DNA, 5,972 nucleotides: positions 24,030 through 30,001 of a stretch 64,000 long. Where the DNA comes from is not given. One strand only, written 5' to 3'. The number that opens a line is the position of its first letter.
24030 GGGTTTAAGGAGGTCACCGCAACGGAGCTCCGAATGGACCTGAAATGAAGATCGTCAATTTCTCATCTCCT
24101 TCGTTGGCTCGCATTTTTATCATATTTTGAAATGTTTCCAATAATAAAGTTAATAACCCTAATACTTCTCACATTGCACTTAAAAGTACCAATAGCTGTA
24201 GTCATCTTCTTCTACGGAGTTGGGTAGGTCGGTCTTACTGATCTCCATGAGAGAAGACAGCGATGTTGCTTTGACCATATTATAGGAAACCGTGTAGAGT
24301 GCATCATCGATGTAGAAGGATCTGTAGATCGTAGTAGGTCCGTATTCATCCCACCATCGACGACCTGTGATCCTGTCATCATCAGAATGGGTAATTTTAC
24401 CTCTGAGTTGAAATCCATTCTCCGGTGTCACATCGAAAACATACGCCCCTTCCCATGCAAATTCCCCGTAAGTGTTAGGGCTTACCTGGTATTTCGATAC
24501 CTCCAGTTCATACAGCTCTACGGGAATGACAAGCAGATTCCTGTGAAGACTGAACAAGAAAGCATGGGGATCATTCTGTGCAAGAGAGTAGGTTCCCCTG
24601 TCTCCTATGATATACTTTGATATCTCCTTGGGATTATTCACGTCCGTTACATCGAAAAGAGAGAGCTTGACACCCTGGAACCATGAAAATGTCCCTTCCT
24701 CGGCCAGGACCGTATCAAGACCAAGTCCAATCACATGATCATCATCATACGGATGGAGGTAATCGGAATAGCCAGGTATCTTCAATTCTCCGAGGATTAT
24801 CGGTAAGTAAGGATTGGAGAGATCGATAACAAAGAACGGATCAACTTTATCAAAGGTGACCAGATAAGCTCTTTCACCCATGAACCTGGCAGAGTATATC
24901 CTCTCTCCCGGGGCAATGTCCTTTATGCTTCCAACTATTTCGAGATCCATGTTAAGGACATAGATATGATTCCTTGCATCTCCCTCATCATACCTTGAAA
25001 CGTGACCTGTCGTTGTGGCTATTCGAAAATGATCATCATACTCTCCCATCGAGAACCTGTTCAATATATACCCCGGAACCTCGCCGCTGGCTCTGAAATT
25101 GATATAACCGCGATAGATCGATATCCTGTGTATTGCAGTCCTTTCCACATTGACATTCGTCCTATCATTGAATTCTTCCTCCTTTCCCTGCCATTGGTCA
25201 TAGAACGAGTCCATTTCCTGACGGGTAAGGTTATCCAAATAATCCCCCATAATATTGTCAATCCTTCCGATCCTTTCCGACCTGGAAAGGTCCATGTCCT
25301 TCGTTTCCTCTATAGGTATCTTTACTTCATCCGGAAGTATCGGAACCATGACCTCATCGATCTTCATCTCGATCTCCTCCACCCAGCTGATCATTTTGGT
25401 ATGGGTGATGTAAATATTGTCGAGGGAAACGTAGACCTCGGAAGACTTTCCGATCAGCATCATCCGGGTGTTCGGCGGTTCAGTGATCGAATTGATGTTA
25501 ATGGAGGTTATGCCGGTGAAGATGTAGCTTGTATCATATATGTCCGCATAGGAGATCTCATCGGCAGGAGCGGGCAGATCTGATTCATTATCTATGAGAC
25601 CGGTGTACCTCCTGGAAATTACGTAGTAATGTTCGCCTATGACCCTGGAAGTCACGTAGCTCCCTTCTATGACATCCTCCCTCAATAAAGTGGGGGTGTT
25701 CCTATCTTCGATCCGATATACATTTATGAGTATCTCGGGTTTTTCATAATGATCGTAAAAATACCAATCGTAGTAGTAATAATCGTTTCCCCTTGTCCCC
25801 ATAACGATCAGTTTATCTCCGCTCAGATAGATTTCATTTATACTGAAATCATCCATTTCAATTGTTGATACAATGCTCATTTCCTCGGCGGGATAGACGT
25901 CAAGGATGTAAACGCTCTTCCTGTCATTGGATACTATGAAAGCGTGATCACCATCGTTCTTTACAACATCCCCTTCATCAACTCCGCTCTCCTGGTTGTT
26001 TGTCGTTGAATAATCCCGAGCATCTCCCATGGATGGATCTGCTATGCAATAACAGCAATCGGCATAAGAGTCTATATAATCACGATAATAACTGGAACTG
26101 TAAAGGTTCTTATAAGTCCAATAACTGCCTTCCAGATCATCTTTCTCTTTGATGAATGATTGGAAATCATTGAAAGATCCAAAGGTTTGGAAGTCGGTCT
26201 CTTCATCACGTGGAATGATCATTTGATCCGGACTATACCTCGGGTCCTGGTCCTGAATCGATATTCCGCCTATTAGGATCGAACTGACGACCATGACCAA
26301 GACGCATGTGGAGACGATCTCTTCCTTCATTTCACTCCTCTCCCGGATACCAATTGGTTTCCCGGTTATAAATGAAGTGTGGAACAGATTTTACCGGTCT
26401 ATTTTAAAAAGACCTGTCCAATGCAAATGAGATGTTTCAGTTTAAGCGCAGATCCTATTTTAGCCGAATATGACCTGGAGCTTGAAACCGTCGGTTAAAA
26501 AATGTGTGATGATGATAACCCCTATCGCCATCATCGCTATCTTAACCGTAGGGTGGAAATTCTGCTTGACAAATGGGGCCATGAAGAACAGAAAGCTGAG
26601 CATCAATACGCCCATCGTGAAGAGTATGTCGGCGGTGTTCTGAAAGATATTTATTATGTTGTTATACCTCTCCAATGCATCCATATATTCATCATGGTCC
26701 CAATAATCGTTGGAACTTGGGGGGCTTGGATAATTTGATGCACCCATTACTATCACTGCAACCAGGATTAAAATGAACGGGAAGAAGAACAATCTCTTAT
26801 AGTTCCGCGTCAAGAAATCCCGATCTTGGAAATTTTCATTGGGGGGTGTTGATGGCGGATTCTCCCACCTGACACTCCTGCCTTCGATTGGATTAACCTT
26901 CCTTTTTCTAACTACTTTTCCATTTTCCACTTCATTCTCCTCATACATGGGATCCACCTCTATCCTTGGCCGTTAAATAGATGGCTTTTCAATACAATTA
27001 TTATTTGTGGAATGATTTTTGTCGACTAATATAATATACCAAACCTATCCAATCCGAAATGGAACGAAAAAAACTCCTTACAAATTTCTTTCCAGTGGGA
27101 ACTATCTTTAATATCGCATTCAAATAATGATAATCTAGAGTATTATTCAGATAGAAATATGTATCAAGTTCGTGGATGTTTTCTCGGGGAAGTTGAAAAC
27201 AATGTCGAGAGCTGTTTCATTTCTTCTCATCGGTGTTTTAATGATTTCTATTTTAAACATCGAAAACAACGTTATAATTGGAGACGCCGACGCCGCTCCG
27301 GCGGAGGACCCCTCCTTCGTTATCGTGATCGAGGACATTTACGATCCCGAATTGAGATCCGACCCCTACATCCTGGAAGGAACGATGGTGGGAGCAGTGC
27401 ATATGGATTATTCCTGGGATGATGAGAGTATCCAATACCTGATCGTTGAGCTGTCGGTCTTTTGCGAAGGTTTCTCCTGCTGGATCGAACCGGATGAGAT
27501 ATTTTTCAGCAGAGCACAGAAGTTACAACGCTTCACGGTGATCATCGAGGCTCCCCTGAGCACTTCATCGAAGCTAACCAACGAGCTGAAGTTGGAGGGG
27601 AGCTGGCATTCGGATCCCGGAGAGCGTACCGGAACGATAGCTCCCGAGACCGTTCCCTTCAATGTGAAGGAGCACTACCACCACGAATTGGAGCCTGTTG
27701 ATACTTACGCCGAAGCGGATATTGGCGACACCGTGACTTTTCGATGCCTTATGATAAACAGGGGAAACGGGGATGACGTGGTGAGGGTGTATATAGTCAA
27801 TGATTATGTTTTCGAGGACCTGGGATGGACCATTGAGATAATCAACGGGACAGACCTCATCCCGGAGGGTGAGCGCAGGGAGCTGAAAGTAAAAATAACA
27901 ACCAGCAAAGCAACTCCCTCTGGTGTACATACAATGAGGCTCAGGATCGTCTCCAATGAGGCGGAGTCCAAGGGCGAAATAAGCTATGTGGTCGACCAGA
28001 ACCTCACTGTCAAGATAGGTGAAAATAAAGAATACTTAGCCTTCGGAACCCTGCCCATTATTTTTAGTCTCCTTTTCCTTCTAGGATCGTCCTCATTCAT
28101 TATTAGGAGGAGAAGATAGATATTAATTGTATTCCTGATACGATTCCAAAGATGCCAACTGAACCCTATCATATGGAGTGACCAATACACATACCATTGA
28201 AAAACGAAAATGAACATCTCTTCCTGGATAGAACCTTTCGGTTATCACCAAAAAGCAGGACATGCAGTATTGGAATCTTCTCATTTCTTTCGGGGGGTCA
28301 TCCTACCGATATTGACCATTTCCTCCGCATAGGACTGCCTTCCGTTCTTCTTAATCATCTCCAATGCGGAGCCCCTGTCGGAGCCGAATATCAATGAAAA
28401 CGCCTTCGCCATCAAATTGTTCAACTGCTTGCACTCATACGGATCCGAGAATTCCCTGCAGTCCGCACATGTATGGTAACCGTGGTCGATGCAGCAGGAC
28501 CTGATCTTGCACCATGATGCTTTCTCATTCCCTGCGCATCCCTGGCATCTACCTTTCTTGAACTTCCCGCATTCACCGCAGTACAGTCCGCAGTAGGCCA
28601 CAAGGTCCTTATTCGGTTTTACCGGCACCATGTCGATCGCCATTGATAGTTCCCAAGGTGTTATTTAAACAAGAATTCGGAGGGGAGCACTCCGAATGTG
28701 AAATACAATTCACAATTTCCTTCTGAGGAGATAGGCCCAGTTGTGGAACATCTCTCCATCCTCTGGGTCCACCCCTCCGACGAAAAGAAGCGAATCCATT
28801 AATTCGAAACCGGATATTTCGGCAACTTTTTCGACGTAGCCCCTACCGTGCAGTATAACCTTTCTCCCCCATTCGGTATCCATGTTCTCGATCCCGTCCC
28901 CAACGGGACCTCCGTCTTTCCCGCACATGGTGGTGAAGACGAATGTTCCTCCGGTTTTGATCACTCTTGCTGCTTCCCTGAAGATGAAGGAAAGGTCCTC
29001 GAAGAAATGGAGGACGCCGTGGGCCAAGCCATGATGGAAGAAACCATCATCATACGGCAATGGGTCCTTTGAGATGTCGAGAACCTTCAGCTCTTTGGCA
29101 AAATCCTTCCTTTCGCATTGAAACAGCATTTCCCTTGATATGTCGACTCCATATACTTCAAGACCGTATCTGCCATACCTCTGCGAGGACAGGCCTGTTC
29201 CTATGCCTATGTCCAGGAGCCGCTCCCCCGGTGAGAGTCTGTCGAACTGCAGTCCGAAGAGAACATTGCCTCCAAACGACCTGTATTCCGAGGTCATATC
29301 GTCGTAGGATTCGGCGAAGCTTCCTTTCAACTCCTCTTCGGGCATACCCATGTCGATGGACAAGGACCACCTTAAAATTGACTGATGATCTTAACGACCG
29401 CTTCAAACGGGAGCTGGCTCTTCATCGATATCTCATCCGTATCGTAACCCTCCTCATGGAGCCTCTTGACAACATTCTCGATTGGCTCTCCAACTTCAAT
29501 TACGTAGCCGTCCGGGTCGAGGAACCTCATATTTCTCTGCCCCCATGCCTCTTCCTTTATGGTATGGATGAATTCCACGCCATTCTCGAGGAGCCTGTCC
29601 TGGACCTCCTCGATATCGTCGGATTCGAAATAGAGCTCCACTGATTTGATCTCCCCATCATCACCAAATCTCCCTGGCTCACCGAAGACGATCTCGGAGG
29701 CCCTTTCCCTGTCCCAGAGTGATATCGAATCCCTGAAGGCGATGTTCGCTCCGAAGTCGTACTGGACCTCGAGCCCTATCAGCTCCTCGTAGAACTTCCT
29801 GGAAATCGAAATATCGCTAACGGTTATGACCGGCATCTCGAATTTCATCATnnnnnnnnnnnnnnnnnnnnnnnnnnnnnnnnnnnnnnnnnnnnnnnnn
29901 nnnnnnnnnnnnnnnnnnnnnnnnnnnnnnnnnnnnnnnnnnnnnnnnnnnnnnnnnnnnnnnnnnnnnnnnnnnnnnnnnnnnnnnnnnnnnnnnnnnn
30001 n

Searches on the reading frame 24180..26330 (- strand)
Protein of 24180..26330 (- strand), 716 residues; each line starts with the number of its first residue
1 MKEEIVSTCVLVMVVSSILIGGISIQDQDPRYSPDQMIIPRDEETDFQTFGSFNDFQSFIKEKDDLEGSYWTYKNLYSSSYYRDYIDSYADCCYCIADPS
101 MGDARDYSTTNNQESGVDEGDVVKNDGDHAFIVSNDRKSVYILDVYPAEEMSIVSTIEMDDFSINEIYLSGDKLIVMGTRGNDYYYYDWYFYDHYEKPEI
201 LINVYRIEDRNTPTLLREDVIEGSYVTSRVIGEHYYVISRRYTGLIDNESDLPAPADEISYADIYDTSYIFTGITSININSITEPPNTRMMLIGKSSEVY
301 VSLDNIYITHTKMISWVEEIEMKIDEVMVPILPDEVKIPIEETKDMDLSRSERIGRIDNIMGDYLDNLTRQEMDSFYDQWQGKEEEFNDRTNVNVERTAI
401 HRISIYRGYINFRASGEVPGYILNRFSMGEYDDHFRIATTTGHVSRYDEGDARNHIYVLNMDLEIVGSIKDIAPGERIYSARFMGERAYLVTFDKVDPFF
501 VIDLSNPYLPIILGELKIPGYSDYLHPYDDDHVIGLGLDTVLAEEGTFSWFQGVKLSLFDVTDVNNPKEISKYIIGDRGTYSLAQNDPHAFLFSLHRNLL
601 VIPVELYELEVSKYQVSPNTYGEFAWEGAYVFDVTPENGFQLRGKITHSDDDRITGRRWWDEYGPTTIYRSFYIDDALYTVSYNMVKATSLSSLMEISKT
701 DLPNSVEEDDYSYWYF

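Call 47: search_protein_families(library=pfam, proteins=[window:24180-26330:-], max_evalue=0.001)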
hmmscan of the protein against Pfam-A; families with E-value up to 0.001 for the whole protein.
window:24180-26330:- (716 aa): 1 family
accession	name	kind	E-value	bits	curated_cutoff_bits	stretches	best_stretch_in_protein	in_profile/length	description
PF09826.15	Beta_propel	-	1.2e-148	496.5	22.4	1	107-693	1-494/495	Beta propeller domain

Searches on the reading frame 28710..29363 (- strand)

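Call 47: search_protein_families(library=pfam, proteins=[window:28710-29363:-], max_evalue=0.001)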
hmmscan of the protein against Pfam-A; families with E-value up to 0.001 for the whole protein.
window:28710-29363:- (217 aa): 7 families
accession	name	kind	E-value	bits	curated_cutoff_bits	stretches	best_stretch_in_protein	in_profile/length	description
PF08241.18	Methyltransf_11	-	3.8e-18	66.4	21.2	1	50-143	1-95/95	Methyltransferase domain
PF13649.12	Methyltransf_25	-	4.8e-12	46.8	27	1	50-139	2-97/97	Methyltransferase domain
PF08242.18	Methyltransf_12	-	2.4e-09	38.2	30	1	50-141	1-98/98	Methyltransferase domain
PF13847.12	Methyltransf_31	-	1.6e-08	34.8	27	1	44-148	2-114/145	Methyltransferase domain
PF13489.12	Methyltransf_23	-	1.1e-06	29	27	1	40-201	17-124/164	Methyltransferase domain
PF02353.26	CMAS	-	7.4e-05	22.6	27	1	42-85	59-103/273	Mycolic acid cyclopropane synthetase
PF01209.24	Ubie_methyltran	-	8.6e-05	22.4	20.1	1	41-142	43-150/233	ubiE/COQ5 methyltransferase family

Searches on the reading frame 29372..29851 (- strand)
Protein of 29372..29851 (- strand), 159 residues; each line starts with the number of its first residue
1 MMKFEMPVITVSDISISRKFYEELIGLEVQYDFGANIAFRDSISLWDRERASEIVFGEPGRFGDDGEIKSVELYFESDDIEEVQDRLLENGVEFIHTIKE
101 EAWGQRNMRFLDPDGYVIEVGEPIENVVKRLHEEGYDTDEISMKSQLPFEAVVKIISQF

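Call 47: search_protein_families(library=pfam, proteins=[window:29372-29851:-], max_evalue=0.001)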
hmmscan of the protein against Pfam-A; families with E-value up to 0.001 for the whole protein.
window:29372-29851:- (159 aa): 3 families
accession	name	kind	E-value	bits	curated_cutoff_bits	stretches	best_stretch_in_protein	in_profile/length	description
PF12681.13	Glyoxalase_2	-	1.7e-29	102.6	30.1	1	4-125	1-118/118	Glyoxalase-like domain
PF00903.31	Glyoxalase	-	1.8e-13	51.3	20.6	1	8-120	6-121/121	Glyoxalase/Bleomycin resistance protein/Dioxygenase superfamily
PF22659.2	YycE-like_C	-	0.00083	19.8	27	0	76-118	10-51/55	YycE-like C-terminal domain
